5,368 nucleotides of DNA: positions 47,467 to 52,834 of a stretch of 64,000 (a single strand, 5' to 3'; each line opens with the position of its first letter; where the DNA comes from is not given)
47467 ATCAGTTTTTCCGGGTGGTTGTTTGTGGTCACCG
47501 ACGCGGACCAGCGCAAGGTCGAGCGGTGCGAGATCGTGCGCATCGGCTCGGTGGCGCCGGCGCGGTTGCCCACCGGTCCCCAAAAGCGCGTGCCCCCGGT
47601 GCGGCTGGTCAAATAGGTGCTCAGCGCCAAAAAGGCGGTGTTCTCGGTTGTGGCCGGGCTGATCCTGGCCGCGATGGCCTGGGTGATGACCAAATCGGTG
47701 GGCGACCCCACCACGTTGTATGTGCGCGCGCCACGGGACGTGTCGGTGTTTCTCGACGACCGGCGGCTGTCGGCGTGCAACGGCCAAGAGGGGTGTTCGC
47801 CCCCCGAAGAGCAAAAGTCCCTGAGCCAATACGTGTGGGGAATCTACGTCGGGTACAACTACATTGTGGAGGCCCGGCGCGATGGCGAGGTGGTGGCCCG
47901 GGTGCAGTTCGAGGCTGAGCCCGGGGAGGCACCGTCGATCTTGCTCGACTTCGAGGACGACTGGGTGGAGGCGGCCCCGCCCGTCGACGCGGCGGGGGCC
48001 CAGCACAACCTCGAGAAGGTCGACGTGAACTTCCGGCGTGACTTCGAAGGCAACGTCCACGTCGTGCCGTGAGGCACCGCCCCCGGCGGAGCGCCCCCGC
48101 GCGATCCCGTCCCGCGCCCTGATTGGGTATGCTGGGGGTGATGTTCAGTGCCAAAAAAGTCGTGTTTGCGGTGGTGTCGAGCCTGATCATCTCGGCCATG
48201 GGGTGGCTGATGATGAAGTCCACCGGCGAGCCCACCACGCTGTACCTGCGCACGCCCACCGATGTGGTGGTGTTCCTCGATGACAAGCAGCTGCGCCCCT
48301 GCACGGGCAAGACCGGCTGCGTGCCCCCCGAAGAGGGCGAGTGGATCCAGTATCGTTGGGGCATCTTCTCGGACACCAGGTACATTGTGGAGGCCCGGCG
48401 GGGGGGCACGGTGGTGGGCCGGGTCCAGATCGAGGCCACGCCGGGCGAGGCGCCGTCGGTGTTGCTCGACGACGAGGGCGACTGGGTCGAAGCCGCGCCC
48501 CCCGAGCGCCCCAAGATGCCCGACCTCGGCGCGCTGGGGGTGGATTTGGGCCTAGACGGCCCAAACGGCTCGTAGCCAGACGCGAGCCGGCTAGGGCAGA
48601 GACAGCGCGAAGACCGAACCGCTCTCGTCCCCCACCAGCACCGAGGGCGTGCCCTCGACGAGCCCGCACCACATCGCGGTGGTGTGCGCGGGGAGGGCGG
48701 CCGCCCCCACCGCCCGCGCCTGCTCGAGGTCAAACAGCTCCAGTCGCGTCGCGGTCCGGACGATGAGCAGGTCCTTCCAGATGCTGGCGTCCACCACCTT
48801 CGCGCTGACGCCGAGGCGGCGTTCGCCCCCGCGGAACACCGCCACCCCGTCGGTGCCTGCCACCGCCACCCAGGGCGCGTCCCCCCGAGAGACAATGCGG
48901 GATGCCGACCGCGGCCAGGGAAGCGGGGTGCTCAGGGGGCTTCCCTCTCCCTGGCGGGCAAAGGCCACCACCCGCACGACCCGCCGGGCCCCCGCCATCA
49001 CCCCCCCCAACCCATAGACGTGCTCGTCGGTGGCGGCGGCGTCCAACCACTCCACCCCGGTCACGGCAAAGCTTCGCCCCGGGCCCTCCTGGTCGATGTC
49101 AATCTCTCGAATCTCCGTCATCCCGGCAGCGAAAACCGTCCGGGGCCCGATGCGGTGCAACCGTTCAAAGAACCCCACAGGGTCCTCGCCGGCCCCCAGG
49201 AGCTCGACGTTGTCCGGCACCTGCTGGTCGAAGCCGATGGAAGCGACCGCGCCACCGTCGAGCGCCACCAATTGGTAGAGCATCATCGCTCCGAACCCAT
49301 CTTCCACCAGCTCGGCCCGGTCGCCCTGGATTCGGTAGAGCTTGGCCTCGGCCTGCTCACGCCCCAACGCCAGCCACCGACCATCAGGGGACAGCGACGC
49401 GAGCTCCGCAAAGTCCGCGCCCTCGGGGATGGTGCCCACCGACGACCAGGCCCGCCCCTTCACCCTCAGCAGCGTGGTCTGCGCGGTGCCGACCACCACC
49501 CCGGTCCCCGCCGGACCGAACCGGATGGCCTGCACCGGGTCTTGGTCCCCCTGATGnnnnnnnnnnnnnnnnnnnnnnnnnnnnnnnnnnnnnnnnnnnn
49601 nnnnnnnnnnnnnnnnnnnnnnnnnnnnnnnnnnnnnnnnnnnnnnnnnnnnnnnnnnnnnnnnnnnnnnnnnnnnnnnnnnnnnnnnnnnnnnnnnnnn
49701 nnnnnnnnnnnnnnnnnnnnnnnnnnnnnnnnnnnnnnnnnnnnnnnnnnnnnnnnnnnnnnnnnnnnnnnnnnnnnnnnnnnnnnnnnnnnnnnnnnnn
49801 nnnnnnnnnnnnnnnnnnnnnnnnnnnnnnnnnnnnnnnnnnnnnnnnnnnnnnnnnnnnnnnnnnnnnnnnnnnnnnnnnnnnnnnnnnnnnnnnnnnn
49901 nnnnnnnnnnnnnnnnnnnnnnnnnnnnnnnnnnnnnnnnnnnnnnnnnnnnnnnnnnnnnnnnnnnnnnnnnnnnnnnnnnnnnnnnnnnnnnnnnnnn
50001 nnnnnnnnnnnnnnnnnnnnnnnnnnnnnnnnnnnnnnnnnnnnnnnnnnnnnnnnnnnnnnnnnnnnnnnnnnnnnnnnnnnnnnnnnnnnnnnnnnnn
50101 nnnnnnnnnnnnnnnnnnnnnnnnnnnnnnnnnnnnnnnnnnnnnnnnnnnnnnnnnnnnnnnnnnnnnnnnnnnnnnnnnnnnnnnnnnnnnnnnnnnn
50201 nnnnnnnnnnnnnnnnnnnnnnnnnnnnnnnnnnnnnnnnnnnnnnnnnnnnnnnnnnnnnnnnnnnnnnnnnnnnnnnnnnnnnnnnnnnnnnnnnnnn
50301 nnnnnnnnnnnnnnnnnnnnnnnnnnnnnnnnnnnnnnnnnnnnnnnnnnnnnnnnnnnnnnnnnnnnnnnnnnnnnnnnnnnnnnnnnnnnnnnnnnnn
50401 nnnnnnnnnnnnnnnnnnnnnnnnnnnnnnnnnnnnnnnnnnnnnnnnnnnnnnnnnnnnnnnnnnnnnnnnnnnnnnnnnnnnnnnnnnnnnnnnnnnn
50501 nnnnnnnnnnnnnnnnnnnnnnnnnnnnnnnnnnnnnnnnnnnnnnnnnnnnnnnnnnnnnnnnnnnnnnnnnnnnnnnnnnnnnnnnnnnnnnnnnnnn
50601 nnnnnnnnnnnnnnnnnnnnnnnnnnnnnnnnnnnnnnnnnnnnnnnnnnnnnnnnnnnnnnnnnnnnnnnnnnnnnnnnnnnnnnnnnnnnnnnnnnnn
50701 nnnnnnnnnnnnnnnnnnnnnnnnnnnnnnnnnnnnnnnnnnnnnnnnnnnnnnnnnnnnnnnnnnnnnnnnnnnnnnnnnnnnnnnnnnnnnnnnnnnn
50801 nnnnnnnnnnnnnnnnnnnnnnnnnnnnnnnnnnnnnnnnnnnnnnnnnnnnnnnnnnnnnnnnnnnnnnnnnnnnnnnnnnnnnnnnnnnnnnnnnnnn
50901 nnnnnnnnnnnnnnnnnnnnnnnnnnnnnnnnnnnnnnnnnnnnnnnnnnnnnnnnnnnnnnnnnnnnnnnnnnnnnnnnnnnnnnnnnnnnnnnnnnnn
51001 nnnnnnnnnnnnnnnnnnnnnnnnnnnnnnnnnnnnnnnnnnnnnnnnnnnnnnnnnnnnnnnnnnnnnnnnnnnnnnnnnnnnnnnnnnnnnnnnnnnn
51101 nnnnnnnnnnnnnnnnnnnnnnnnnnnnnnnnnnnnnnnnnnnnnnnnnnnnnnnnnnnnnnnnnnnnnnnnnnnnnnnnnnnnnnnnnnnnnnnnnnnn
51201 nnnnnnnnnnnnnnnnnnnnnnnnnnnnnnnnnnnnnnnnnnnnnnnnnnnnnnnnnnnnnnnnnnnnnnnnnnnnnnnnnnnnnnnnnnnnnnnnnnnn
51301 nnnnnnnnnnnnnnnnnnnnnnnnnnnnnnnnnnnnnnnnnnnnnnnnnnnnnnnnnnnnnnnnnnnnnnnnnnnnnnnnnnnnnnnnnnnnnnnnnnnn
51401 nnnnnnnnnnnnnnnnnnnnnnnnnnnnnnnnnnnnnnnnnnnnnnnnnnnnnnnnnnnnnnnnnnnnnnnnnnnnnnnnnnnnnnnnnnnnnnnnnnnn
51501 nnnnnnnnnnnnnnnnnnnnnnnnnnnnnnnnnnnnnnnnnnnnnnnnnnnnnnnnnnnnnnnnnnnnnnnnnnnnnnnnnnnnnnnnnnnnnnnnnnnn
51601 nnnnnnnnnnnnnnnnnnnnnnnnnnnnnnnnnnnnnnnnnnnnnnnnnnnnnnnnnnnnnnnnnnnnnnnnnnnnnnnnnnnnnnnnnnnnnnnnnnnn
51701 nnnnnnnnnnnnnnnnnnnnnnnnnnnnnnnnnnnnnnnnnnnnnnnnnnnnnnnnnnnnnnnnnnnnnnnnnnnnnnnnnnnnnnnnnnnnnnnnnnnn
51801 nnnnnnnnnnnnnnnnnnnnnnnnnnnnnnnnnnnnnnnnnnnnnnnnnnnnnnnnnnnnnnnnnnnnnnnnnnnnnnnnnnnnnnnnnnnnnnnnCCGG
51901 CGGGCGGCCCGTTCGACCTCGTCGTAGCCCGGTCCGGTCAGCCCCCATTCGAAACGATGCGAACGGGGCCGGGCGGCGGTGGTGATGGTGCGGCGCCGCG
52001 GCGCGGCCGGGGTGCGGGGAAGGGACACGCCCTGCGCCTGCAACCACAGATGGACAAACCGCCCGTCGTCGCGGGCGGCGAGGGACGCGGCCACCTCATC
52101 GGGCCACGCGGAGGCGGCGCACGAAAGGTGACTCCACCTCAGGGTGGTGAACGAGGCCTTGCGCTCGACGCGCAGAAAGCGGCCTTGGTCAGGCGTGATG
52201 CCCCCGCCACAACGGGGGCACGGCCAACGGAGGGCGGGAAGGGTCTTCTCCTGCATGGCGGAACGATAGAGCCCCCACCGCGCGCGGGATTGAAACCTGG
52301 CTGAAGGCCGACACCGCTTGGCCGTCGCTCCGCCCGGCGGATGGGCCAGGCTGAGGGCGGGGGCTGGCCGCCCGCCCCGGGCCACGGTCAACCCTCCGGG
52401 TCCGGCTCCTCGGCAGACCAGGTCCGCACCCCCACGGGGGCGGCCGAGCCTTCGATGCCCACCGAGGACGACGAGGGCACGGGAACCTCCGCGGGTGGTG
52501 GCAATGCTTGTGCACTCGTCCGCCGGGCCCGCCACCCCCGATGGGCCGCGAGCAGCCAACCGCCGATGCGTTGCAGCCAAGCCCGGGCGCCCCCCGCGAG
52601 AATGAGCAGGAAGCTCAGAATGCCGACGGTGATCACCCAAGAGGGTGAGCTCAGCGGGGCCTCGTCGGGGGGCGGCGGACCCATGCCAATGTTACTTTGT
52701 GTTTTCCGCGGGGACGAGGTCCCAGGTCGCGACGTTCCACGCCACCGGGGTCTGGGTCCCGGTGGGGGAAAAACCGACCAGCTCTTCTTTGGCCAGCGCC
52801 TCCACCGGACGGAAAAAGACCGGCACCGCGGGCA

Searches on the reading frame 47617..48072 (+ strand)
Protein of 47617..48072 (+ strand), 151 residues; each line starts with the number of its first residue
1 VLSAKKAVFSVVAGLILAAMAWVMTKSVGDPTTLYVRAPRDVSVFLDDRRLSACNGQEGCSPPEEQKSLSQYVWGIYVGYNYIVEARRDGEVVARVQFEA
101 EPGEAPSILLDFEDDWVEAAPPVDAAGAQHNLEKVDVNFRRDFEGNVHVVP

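Call 4: search_protein_families(library=pfam, proteins=[window:47617-48072:+], max_evalue=0.1)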
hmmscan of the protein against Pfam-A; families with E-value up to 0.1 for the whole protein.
window:47617-48072:+ (151 aa): 0 families

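Call 5: search_protein_families(library=ncbifam, proteins=[window:47617-48072:+], max_evalue=0.1)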
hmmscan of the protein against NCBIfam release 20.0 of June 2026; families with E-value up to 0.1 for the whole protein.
window:47617-48072:+ (151 aa): 0 families

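Call 11: list_cluster_members(proteins=[P0001, window:47617-48072:+, window:48123-48575:+, window:52388-52684:-, window:52692-54410:-])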
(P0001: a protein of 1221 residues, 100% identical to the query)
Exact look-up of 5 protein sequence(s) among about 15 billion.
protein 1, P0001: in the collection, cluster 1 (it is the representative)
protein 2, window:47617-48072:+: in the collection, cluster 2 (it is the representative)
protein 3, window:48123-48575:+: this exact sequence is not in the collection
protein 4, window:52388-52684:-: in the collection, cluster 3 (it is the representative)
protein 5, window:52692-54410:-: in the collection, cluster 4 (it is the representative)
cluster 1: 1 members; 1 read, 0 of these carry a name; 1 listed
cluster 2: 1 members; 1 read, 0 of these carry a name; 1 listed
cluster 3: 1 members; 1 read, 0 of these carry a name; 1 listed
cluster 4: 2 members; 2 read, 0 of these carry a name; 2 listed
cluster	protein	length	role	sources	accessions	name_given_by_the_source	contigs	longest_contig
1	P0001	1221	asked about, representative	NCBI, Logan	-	-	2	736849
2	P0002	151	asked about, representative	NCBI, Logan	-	-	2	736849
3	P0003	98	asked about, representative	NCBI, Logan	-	-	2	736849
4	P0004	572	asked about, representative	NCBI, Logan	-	-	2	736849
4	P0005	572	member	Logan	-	-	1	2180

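Call 15: find_homologous_proteins(query=window:47617-48072:+, max_evalue=0.001)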
Query window:47617-48072:+ (151 aa): 1 proteins with E <= 0.001 among 62 candidates.
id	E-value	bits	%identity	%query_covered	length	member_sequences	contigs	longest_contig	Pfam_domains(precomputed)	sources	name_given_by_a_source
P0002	1.4e-95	335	100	100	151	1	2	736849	-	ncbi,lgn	-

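Call 20: search_protein_families(library=padloc, proteins=[window:47617-48072:+], max_evalue=0.1)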
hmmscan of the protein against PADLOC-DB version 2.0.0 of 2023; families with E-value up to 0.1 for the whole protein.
window:47617-48072:+ (151 aa): 0 families

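Call 47: predict_structure(alignment_id=A1)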
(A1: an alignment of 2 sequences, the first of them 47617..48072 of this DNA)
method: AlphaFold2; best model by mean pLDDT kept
length: 151 residues; sequences in the alignment: 2
mean_pLDDT: 53.2   pTM: 0.44
mean pLDDT of the five models: 53.2, 47.1, 45.4, 42.4, 38.8
residues with pLDDT >= 90: 0; 70-90: 22; 50-70: 71; < 50: 58
segments of 3 or more residues with pLDDT < 50: 55-70, 114-151
pLDDT, mean of each block of 10 residues (from residue 1): 64 71 51 61 70 46 45 56 69 66 58 46 31 30 36 37
secondary structure, 60 per line:
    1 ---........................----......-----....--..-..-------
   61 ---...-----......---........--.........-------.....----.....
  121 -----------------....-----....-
elements in order: H4-27 E32-37 E43-46 E72-77 E81-88 E91-99 E107-111 E116-120 E138-141 E147-150

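Call 50: fold_search(model_id=the predicted structure, library=pdb)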
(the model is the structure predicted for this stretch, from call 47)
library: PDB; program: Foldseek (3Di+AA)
matches with E <= 10: 562; with E <= 0.001: 0
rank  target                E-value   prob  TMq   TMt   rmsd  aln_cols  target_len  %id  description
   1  9k1u_D                1.7e-03  1.00  0.33  0.58   3.9        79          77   16  crystal structure of Rtks and Ppka complex (released 2025-10-22)
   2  8vkj_A                2.2e-03  1.00  0.41  0.13   5.7       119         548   12  Cryo-EM structure of human HGSNAT bound with Acetyl-CoA (released 2024-06-26)
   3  9k1u_B                3.1e-03  1.00  0.33  0.59   4.0        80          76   16  crystal structure of Rtks and Ppka complex (released 2025-10-22)
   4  8vli_A                4.3e-03  1.00  0.42  0.13   5.6       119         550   12  Cryo-EM structure of human HGSNAT bound with CoA and product analog (released 2024-06-26)
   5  8vlv_B                5.7e-03  1.00  0.41  0.13  11.0       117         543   13  Cryo-EM structure of human HGSNAT in inactive state (released 2024-06-26)
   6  8vlg_A                6.7e-03  1.00  0.42  0.13   5.6       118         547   12  Cryo-EM structure of human HGSNAT bound with Acetyl-CoA and substrate analog (released 2024-06-26)
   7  8jkv_A                8.3e-03  1.00  0.44  0.14   5.5       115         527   12  membrane proteins (released 2024-05-22)
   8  8vlu_B                1.0e-02  1.00  0.41  0.13   6.3       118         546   12  Cryo-EM structure of human HGSNAT bound with CoA (released 2024-06-26)
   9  8vlg_B                1.2e-02  1.00  0.41  0.13   5.7       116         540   12  Cryo-EM structure of human HGSNAT bound with Acetyl-CoA and substrate analog (released 2024-06-26)
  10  8vkj_B                1.4e-02  1.00  0.42  0.13   5.6       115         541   10  Cryo-EM structure of human HGSNAT bound with Acetyl-CoA (released 2024-06-26)
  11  8vlv_A                1.7e-02  0.99  0.40  0.13   8.5       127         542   10  Cryo-EM structure of human HGSNAT in inactive state (released 2024-06-26)
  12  8vly_B                1.8e-02  0.99  0.39  0.14   9.8       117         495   12  Cryo-EM structure of human HGSNAT in transition state (released 2024-06-26)
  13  8jl4_A                1.9e-02  0.99  0.36  0.12   5.5       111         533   11  membrane proteins (released 2024-05-22)
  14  8vli_B                2.3e-02  1.00  0.41  0.13   5.4       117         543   12  Cryo-EM structure of human HGSNAT bound with CoA and product analog (released 2024-06-26)
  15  8tu9_A                3.7e-02  0.91  0.33  0.11   9.9       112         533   12  Cryo-EM structure of HGSNAT-acetyl-CoA complex at pH 7.5 (released 2024-02-07)
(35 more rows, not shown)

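Call 53: find_related_loci(query=A1, collection=metagenome_contigs, flank=8000)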
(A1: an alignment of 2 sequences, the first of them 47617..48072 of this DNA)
Query A1 (151 aa) in metagenome_contigs; peptide patterns used: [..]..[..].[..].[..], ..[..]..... (x = any residue, [..] = any of these).
600 stretches matched a pattern, but none encodes a relative of the query by tblastn (E <= 1e-3).

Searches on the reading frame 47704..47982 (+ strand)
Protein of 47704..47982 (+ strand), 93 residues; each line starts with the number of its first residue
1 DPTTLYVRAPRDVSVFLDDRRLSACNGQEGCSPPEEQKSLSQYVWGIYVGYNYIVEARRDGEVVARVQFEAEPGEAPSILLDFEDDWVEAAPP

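Call 46: search_protein_families(library=pfam, proteins=[window:47704-47982:+], max_evalue=10)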
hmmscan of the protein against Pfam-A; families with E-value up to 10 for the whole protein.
seq(93 aa): 0 families

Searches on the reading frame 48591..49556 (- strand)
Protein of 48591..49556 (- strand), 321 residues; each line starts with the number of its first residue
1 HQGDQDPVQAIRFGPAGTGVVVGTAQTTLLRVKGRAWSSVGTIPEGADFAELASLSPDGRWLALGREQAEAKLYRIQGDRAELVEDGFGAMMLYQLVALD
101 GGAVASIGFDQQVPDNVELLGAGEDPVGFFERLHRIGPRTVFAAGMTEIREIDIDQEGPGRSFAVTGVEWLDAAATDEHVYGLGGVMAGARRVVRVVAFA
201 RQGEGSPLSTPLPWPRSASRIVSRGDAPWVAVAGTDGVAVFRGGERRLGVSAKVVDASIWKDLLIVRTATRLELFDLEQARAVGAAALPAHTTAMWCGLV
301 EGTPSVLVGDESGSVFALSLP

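Call 24: search_protein_families(library=pfam, proteins=[window:48591-49556:-], max_evalue=10)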
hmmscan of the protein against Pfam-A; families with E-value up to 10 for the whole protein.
window:48591-49556:- (321 aa): 2 families
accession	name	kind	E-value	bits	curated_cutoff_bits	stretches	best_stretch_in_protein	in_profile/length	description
PF23414.1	Beta-prop_EML_2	-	5.1e-05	23.2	90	1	6-78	40-112/266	Echinoderm microtubule-associated protein second beta-propeller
PF25174.1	Beta-prop_THOC3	-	0.093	12.2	305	1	2-76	168-242/272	THOC3 beta-propeller domain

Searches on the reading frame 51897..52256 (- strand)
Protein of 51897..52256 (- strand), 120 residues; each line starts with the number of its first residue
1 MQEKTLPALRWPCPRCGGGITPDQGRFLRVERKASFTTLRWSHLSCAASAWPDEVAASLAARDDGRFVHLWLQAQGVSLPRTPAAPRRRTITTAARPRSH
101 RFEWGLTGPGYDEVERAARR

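Call 24: search_protein_families(library=pfam, proteins=[window:51897-52256:-], max_evalue=10)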
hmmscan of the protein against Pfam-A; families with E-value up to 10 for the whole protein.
seq(120 aa): 2 families
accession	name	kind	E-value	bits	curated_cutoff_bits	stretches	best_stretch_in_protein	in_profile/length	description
PF11881.13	SPAR_C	-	0.16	12.2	25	1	37-89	164-217/239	C-terminal domain of SPAR protein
PF00645.25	zf-PARP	-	0.28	12.4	39.3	1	13-50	10-52/87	Poly(ADP-ribose) polymerase and DNA-Ligase Zn-finger region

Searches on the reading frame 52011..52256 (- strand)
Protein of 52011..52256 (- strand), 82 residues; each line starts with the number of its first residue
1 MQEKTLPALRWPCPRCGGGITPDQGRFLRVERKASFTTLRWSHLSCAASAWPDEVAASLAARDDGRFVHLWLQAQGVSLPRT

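Call 51: search_solved_structures(query=window:52011-52256:-, max_evalue=10, show_alignments=3)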
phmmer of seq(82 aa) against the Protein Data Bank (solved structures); distinct sequences matched with E-value up to 10: 0.

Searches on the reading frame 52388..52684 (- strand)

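Call 4: search_protein_families(library=pfam, proteins=[window:52388-52684:-], max_evalue=0.1)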
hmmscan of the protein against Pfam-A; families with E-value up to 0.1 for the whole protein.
window:52388-52684:- (98 aa): 0 families

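Call 5: search_protein_families(library=ncbifam, proteins=[window:52388-52684:-], max_evalue=0.1)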
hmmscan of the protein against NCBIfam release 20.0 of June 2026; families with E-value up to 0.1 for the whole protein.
window:52388-52684:- (98 aa): 1 family
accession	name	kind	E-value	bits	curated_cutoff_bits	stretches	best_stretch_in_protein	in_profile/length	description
TIGR03923.1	T7SS_EccE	equivalog_domain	0.0029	16.6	108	1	15-88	28-92/344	type VII secretion protein EccE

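Call 20: search_protein_families(library=padloc, proteins=[window:52388-52684:-], max_evalue=0.1)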
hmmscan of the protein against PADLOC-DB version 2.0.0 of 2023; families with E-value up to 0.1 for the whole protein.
window:52388-52684:- (98 aa): 0 families
